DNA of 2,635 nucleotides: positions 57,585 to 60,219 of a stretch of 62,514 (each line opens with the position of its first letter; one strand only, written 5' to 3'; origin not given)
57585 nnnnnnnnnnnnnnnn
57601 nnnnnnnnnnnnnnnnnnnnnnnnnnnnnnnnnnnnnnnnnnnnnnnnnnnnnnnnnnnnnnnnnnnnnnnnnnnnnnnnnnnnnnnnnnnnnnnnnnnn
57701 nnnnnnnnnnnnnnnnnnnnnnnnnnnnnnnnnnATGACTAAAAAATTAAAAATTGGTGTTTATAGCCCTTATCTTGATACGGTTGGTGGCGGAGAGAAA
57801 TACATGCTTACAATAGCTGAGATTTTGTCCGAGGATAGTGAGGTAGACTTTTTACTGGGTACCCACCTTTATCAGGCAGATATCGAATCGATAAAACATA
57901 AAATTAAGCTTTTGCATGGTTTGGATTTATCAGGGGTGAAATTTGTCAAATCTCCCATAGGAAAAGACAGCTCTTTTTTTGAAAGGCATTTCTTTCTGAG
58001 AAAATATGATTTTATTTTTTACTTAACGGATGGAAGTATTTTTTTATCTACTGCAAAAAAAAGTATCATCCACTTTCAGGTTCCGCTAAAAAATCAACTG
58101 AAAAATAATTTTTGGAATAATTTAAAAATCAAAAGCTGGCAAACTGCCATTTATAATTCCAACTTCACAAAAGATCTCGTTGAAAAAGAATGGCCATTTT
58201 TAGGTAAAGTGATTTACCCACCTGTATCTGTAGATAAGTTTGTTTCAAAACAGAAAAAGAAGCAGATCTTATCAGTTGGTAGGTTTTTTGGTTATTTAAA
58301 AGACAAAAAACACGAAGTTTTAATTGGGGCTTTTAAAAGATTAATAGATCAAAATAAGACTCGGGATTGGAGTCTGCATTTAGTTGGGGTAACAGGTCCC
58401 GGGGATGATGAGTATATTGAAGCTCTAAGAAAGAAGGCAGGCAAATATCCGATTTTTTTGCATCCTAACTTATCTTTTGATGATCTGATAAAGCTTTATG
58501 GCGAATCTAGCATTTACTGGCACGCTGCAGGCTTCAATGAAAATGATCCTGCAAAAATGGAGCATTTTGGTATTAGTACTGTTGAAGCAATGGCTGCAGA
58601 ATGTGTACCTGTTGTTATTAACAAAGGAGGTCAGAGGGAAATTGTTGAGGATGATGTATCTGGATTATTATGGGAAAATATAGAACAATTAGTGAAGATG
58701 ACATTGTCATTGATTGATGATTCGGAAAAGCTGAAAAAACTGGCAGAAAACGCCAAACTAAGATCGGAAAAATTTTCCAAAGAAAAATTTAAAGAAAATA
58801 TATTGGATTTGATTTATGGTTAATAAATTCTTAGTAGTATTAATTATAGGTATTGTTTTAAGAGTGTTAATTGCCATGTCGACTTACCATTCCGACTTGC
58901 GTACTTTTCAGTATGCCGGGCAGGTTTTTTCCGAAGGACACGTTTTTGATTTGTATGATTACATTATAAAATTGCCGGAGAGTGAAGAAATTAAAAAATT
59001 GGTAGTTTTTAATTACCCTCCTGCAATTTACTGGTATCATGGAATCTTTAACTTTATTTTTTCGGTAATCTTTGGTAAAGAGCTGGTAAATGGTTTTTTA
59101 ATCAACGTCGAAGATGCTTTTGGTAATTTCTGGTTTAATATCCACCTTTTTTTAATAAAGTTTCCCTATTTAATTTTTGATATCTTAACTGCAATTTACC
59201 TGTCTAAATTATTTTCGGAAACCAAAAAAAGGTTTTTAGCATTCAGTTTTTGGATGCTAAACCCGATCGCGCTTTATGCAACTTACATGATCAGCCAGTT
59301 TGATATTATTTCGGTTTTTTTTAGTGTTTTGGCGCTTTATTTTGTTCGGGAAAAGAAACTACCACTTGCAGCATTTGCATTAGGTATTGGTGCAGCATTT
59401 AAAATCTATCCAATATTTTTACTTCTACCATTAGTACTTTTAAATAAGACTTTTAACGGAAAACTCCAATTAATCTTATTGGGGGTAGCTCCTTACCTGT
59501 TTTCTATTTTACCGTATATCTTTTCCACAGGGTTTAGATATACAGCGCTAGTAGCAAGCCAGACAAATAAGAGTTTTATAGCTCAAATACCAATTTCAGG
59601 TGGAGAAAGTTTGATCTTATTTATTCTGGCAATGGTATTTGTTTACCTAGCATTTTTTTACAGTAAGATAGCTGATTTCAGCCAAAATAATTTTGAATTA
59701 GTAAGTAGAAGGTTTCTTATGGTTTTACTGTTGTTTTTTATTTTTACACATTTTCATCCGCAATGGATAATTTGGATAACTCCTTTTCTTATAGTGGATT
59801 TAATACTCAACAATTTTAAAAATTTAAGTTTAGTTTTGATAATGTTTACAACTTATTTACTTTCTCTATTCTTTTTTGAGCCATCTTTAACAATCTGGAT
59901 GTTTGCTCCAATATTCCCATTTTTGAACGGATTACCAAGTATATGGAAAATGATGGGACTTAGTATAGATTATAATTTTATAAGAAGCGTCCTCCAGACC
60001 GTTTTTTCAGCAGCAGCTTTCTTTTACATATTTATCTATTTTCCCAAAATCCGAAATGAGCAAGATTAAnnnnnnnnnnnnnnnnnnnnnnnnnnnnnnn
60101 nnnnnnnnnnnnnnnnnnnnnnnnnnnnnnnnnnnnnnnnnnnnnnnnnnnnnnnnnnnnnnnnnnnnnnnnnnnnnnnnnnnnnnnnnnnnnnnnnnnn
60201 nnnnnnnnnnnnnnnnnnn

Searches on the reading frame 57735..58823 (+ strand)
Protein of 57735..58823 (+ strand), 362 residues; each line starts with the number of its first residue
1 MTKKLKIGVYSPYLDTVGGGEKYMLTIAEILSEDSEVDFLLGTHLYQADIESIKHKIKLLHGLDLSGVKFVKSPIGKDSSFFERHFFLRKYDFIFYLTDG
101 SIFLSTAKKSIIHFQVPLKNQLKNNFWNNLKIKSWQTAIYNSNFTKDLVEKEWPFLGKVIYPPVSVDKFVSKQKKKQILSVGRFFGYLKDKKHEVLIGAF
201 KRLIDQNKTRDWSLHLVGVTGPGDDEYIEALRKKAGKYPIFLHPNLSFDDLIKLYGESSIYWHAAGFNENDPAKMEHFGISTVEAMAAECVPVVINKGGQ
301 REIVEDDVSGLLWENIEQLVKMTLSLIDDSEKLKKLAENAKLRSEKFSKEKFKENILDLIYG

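Call 68: search_protein_families(library=pfam, proteins=[window:57735-58823:+], max_evalue=0.0001)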
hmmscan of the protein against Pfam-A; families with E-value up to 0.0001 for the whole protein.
window:57735-58823:+ (362 aa): 2 families
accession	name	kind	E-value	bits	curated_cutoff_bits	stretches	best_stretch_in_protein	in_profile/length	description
PF00534.26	Glycos_transf_1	-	4.5e-25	88.6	26.4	1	168-342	8-171/172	Glycosyl transferases group 1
PF13692.12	Glyco_trans_1_4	-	1.8e-16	61.2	27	1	176-329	2-142/142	Glycosyl transferases group 1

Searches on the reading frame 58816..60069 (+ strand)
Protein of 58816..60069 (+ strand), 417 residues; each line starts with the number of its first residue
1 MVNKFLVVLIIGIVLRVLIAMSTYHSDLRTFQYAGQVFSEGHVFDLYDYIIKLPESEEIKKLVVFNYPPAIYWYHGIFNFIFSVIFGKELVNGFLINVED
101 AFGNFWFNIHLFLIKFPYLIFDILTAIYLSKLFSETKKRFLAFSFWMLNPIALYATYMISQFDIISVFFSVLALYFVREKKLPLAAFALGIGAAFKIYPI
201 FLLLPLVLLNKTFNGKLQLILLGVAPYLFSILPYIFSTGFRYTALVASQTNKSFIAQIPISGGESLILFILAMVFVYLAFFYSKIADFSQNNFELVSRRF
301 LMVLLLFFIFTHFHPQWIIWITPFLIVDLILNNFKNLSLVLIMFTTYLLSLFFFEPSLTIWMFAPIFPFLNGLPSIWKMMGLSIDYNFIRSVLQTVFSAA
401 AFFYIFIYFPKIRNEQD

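Call 68: search_protein_families(library=pfam, proteins=[window:58816-60069:+], max_evalue=0.0001)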
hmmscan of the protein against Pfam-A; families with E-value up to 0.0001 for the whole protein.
window:58816-60069:+ (417 aa): 1 family
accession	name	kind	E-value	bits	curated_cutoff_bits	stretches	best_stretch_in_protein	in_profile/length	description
PF09594.16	GT87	-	1.4e-05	25.5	25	1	131-305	43-231/237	Glycosyltransferase family 87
